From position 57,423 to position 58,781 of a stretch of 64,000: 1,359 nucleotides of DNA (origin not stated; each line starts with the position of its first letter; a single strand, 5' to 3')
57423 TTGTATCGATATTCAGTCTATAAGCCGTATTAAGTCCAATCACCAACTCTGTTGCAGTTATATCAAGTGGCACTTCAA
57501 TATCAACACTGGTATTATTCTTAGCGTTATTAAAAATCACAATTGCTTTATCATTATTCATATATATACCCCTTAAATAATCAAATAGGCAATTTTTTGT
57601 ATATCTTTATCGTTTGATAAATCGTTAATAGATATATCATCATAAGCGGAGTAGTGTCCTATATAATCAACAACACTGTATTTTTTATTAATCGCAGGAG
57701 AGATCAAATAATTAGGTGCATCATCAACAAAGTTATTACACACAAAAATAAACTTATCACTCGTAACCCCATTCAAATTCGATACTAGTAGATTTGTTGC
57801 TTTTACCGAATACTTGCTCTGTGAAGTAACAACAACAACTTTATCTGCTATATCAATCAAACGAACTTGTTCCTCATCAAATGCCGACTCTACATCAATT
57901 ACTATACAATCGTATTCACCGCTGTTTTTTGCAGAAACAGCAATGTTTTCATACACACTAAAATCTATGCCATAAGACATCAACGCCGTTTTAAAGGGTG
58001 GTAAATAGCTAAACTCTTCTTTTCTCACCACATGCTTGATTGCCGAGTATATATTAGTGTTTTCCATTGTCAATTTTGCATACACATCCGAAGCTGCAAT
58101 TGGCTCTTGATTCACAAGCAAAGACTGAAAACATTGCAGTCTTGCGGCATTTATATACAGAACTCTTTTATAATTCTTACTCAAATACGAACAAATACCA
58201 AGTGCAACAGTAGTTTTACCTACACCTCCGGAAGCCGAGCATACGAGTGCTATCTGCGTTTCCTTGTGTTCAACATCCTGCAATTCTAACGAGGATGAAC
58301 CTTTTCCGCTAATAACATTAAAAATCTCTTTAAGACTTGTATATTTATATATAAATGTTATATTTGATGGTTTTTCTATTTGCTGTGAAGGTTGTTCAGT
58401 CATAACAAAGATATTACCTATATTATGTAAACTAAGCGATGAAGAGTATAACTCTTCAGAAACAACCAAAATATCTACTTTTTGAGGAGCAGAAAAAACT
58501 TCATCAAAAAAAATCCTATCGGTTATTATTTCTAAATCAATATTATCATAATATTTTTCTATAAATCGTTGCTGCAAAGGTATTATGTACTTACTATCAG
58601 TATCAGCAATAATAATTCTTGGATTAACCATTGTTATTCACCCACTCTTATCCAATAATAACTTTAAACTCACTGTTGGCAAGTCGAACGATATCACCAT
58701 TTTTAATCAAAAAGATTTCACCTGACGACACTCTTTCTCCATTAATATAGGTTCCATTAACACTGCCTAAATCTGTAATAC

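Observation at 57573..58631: TadZ/CpaE-like (pseudo-receiver + ParA ATPase) gene wedged between the FHA protein and YukD/EssC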

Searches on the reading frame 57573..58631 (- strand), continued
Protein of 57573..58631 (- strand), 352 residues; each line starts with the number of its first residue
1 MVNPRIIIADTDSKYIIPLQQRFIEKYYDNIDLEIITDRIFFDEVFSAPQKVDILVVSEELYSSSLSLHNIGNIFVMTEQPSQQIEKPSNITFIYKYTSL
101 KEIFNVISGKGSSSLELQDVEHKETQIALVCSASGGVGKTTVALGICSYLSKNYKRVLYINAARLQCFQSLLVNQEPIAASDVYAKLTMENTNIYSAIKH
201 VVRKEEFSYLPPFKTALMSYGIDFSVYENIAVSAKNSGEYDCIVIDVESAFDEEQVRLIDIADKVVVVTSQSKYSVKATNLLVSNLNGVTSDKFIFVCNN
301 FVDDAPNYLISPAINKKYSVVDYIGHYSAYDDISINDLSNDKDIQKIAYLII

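Call 38: fold_search(model_id=the predicted structure, library=pdb)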
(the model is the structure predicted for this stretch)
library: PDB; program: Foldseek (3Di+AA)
matches with E <= 10: 1198; with E <= 0.001: 57
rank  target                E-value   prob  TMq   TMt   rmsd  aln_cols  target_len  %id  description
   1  3fkq                  5.1e-14  1.00  0.51  0.51  17.9       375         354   19  Crystal structure of NtrC-like two-domain protein (RER070207001320) from Eubacterium rectale at 2.10 A resolution (released 2009-01-06)
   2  3ea0_A                8.2e-07  1.00  0.41  0.58   3.9       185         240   18  Crystal Structure of ParA Family ATPase from Chlorobium tepidum TLS (released 2008-09-23)
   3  3pg5_B                5.5e-06  1.00  0.32  0.36   7.6       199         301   18  Crystal structure of protein DIP2308 from Corynebacterium diphtheriae, Northeast Structural Genomics Consortium Target (released 2010-12-22)
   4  3k9g                  5.8e-06  1.00  0.45  0.67   5.6       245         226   19  CRYSTAL STRUCTURE OF A PLASMID PARTITION PROTEIN FROM BORRELIA BURGDORFERI AT 2.25A RESOLUTION, iodide soak (released 2009-11-03)
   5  3ea0_B                6.1e-06  1.00  0.42  0.59   4.1       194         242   17  Crystal Structure of ParA Family ATPase from Chlorobium tepidum TLS (released 2008-09-23)
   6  3pg5_C                7.6e-06  1.00  0.39  0.43   8.5       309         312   15  Crystal structure of protein DIP2308 from Corynebacterium diphtheriae, Northeast Structural Genomics Consortium Target (released 2010-12-22)
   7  7npe_B                7.6e-06  1.00  0.46  0.41  11.0       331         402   15  Vibrio cholerae ParA2-ADP (released 2021-07-21)
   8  5tvk_A                1.2e-05  1.00  0.45  0.64   6.9       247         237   21  Crystal Structure of putative plasmid partition protein (BB_S35) from Borrelia burgdorferi B31 bound to AMPPNP (released 2016-11-23)
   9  5tvk_B                1.9e-05  1.00  0.42  0.59   6.5       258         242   20  Crystal Structure of putative plasmid partition protein (BB_S35) from Borrelia burgdorferi B31 bound to AMPPNP (released 2016-11-23)
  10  3pg5_A                1.9e-05  1.00  0.31  0.36   8.6       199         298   16  Crystal structure of protein DIP2308 from Corynebacterium diphtheriae, Northeast Structural Genomics Consortium Target (released 2010-12-22)
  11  8ray_B                2.6e-05  1.00  0.41  0.55   4.3       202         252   18  ParA in complex with ATP (released 2025-03-26)
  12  4v02_B                3.0e-05  1.00  0.40  0.56   3.5       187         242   22  MinC:MinD cell division protein complex, Aquifex aeolicus (released 2015-01-14)
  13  7npe_A                3.0e-05  1.00  0.45  0.40   8.0       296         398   14  Vibrio cholerae ParA2-ADP (released 2021-07-21)
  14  2oze                  4.6e-05  1.00  0.36  0.43  11.0       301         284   16  The Crystal structure of Delta protein of pSM19035 from Streptoccocus pyogenes (released 2008-03-11)
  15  4rz2_A                6.0e-05  1.00  0.39  0.52   4.2       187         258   20  Crystal structure of the MinD-like ATPase FlhG (released 2015-03-04)
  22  4v02_A                8.2e-05  1.00  0.38  0.53   3.7       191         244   22  MinC:MinD cell division protein complex, Aquifex aeolicus (released 2015-01-14)
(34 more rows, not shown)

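Call 39: find_encoding_contigs(protein=P0265, flank=8000, max_places=2)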
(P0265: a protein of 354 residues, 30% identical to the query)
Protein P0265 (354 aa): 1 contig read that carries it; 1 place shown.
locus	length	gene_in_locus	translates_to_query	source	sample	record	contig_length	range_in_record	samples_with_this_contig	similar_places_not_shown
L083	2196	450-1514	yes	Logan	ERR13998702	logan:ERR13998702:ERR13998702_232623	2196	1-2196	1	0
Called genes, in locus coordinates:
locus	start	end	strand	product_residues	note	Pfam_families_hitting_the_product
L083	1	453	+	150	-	?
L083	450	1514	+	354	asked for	PF01656:CbiA (weak), PF13614:AAA_31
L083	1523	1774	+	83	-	PF08817:YukD (weak)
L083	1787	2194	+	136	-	?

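Call 46: search_solved_structures(query=A1, max_evalue=0.01, show_alignments=1)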
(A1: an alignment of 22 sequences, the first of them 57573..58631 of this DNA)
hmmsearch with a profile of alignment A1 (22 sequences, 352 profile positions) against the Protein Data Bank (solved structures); distinct sequences matched with E-value up to 0.01: 19.
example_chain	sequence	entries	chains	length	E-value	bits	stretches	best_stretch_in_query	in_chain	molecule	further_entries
3fkq_A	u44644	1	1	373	1.6e-20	76.6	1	3-278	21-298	NtrC-like two-domain protein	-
4v02_A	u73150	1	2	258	5.6e-12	48.5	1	126-302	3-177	SITE-DETERMINING PROTEIN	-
4v03_A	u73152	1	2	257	9.3e-12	47.7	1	126-302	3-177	SITE-DETERMINING PROTEIN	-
3k9g_A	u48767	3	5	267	2e-05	26.9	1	121-282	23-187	PF-32 protein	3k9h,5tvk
6iub_A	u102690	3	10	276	2.3e-05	26.7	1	123-287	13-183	SpoOJ regulator (Soj)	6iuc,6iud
8jmj_A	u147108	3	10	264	2.8e-05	26.4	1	125-287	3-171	SpoOJ regulator (Soj)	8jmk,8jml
4rz3_A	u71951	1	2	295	5.5e-05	25.4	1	122-304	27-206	Site-determining protein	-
3q9l_A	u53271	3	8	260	8.5e-05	24.8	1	126-281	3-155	Septum site-determining protein minD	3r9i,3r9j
4rz2_A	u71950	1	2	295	0.00014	24.1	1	122-304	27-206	Site-determining protein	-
8pb9_A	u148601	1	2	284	0.00021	23.5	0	125-164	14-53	Antiactivator FleN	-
8p53_A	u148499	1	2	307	0.00024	23.3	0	125-164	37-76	Antiactivator FleN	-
5j1j_A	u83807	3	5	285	0.00032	22.9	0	124-163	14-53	Site-determining protein | Transcriptional antiactivator FleN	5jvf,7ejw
1ion_A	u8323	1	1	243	0.0007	21.8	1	125-196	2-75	PROBABLE CELL DIVISION INHIBITOR MIND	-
6riq_C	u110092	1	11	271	0.00073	21.8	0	126-157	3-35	Site-determining protein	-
2ynm_A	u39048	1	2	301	0.00073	21.8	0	109-184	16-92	LIGHT-INDEPENDENT PROTOCHLOROPHYLLIDE REDUCTASE IRON-SULFUR ATP-BINDING PROTEIN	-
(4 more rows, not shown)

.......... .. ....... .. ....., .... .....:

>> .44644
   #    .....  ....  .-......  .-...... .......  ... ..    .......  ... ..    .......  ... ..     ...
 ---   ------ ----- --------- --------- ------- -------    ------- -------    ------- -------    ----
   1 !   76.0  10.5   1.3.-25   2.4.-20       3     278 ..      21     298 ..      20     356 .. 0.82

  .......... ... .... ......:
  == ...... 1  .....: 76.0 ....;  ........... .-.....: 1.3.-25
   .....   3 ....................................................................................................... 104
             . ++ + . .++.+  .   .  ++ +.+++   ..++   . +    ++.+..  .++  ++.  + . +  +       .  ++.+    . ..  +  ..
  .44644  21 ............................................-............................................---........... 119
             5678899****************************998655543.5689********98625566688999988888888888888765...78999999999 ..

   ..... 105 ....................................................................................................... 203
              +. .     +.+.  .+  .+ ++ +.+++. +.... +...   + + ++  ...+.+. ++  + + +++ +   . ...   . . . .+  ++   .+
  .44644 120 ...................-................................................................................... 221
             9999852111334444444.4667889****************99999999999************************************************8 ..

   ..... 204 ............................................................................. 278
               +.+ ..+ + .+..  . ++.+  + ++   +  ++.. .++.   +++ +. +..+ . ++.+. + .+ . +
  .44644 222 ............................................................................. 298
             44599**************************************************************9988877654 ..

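Call 55: find_homologous_proteins(query=L079:9986-11044:+, max_evalue=0.001)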
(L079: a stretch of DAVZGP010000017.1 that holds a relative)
Query L079:9986-11044:+ (352 aa): 298 proteins with E <= 0.001 among 4083 candidates; the best 120 are listed.
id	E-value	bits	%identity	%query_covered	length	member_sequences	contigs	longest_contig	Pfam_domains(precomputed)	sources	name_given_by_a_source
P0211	3.0e-226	768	100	100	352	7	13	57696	PF01656.30,PF13614.13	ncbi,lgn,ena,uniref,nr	ncbi:AAA family ATPase [Clostridium sp.]|uniref:AAA family ATPase n=1 Tax=Clostridium sp. TaxID=1506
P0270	1.0e-194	664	86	100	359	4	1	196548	PF13614.13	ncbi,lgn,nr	ncbi:AAA family ATPase [Clostridium sp. DSM 17811]|nr:AAA family ATPase [Clostridium sp. DSM 17811] 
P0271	1.4e-181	621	81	100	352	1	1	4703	PF13614.13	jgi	jgi:hypothetical protein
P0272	1.7e-176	604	78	100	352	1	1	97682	PF01656.30,PF13614.13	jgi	jgi:hypothetical protein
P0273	3.7e-172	590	77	100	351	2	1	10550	PF01656.30,PF13614.13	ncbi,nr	ncbi:MAG: AAA family ATPase [Clostridiaceae bacterium]|nr:AAA family ATPase [Clostridiaceae bacteriu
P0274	1.5e-167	575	74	100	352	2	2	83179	PF01656.30,PF13614.13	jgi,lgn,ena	-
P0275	1.1e-162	559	72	100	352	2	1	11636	PF01656.30,PF13614.13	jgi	-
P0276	1.1e-145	503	65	100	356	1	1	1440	PF01656.30,PF13614.13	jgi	-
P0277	2.1e-139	483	63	100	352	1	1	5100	PF01656.30,PF13614.13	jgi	jgi:cellulose biosynthesis protein BcsQ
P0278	7.8e-136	471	59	100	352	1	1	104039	PF13614.13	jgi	jgi:cellulose biosynthesis protein BcsQ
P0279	1.0e-127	444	58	100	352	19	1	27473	PF01656.30,PF13614.13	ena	-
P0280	2.1e-125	437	58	100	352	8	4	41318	PF01656.30,PF13614.13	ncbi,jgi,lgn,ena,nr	ncbi:MAG TPA: AAA family ATPase [Acetivibrio sp.]|nr:AAA family ATPase [Acetivibrio sp.]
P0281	1.6e-122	427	56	100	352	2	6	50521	PF01656.30,PF13614.13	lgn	-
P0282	1.1e-118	415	58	99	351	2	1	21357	PF13614.13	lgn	-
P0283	2.1e-118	414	55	100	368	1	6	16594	PF01656.30,PF13614.13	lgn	-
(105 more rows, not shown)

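Call 56: find_encoding_contigs(protein=P0270, flank=10000, max_places=1)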
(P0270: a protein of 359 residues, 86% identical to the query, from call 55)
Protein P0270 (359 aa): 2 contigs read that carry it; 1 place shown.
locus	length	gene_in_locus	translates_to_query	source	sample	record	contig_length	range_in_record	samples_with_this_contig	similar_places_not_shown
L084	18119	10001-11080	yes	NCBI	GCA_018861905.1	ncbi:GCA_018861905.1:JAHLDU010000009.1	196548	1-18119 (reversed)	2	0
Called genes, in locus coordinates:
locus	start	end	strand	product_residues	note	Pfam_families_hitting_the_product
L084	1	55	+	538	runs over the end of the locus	PF00005:ABC_tran, PF02463:SMC_N (faint), PF13304:AAA_21 (faint), PF12848:ABC_tran_Xtn, PF00005:ABC_tran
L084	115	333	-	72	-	-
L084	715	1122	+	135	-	PF20069:DUF6465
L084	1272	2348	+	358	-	PF01321:Creatinase_N, PF00557:Peptidase_M24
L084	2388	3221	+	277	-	PF01261:AP_endonuc_2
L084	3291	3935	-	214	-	PF06888:Put_Phosphatase, PF12710:HAD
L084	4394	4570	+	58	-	PF02669:KdpC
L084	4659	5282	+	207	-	PF00072:Response_reg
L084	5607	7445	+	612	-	PF00672:HAMP (weak), PF00989:PAS (weak), PF00512:HisKA, PF02518:HATPase_c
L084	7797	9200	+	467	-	PF19909:DUF6382, PF16697:Yop-YscD_cpl (weak), PF00498:FHA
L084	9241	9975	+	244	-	PF00481:PP2C (faint), PF13672:PP2C_2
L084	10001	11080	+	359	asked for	PF13614:AAA_31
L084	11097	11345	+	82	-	PF08817:YukD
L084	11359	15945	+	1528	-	PF01580:FtsK_SpoIIIE, PF13401:AAA_22 (faint), PF13555:AAA_29 (faint), PF01580:FtsK_SpoIIIE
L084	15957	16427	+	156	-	PF06013:WXG100 (weak)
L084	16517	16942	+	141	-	-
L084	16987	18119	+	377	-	?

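Call 57: find_encoding_contigs(protein=P0003, flank=10000, max_places=1)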
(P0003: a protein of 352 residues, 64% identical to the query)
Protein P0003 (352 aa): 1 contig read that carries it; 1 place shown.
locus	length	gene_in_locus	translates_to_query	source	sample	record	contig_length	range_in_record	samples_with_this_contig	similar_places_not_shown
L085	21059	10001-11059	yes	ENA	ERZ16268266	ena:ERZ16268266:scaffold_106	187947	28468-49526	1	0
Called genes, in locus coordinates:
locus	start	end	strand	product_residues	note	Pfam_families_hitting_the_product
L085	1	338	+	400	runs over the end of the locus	PF19909:DUF6382 (weak), PF00498:FHA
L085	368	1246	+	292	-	PF13672:PP2C_2 (weak)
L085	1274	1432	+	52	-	-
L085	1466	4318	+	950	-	PF00069:Pkinase, PF01636:APH (faint), PF07714:PK_Tyr_Ser-Thr, PF23381:Beta-prop_IFT122_1st (faint), PF23414:Beta-prop_EML_2 (faint)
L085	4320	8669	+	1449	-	PF13620:CarboxypepD_reg (faint)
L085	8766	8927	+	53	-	-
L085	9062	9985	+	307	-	PF19909:DUF6382 (weak), PF00498:FHA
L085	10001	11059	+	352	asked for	PF01656:CbiA (weak), PF13614:AAA_31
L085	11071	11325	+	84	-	PF08817:YukD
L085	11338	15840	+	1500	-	PF01580:FtsK_SpoIIIE, PF13401:AAA_22 (faint), PF01580:FtsK_SpoIIIE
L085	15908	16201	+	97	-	PF06013:WXG100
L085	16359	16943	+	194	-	-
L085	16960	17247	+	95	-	-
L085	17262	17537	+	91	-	PF17279:DUF5344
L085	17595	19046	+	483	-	-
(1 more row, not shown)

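Call 73: list_cluster_members(proteins=[L084:11359-15945:+, L034:11335-15828:+, L001:11335-15846:+, L034:10001-11059:+, P0270])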
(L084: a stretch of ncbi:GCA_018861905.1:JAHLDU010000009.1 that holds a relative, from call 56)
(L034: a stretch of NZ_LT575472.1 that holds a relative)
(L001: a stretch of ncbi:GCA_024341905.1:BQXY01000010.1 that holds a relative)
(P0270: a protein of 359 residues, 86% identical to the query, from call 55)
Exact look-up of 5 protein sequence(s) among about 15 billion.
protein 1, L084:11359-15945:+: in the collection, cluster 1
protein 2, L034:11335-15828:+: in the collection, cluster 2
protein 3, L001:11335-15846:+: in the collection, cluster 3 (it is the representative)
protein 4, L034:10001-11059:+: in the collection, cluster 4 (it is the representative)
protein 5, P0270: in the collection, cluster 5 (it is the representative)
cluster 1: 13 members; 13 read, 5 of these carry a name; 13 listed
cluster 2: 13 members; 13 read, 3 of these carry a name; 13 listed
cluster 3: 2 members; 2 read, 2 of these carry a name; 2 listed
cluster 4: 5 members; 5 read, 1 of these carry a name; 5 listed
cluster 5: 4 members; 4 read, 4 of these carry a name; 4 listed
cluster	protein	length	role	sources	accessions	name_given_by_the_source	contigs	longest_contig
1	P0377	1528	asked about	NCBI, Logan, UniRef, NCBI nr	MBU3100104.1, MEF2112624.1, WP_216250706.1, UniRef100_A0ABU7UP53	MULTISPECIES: type VII secretion protein EssC [Clostridium] | Type VII secretion protein EssC n=1 Tax=Clostridium frigoriphilum TaxID=443253 ... | type VII secretion protein EssC [Clostridium sp. DSM 17811]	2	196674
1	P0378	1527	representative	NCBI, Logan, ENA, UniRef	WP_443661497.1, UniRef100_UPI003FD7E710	type VII secretion protein EssC [Clostridium sp.] | type VII secretion protein EssC n=1 Tax=Clostridium sp. TaxID=1506 RepID=UPI003FD7E710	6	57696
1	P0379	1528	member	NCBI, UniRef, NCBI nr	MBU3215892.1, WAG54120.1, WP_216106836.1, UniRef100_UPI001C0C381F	type VII secretion protein EssC [Clostridium estertheticum] | type VII secretion protein EssC n=1 Tax=Clostridium estertheticum TaxID=238834 ...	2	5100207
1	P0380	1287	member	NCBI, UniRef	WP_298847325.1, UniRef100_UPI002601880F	type VII secretion protein EssC, partial [uncultured Clostridium sp.] | type VII secretion protein EssC n=1 Tax=uncultured Clostridium sp. TaxID=59620 ...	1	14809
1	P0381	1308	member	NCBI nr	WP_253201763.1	type VII secretion protein EssC [Clostridium sp. DSM 17811]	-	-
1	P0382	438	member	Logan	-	-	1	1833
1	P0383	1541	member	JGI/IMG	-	-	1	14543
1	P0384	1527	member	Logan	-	-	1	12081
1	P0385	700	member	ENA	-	-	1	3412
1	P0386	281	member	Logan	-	-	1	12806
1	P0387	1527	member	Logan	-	-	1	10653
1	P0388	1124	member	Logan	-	-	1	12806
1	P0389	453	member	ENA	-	-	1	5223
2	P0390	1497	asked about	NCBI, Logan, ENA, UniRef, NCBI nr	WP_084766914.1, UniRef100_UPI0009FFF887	type VII secretion protein EssC [Clostridium nigeriense] | type VII secretion protein EssC n=1 Tax=Clostridium nigeriense TaxID=1805470 ...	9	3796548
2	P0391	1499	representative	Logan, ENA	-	-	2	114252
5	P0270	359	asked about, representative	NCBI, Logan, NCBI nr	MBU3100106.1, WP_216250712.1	AAA family ATPase [Clostridium sp. DSM 17811]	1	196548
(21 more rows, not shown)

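Call 76: search_dna_similar(query=window:57573-58631:-, collection=plasmids, mode=protein, max_evalue=1e-10, max_rows=15)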
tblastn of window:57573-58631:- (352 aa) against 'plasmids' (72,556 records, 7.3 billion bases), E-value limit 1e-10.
No match.

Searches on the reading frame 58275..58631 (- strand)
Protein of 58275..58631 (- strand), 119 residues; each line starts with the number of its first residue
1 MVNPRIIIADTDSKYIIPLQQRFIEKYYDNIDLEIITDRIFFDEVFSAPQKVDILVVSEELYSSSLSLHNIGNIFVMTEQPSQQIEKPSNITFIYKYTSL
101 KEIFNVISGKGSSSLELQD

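Call 45: search_protein_families(library=pfam, proteins=[window:58275-58631:-], max_evalue=10)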
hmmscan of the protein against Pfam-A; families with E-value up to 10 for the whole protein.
seq(119 aa): 1 family
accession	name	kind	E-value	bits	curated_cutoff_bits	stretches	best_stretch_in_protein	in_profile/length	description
PF21194.3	TadZ-like_ARD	-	0.0099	16.7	27.4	1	5-107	4-103/108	TadZ-like, receiver domain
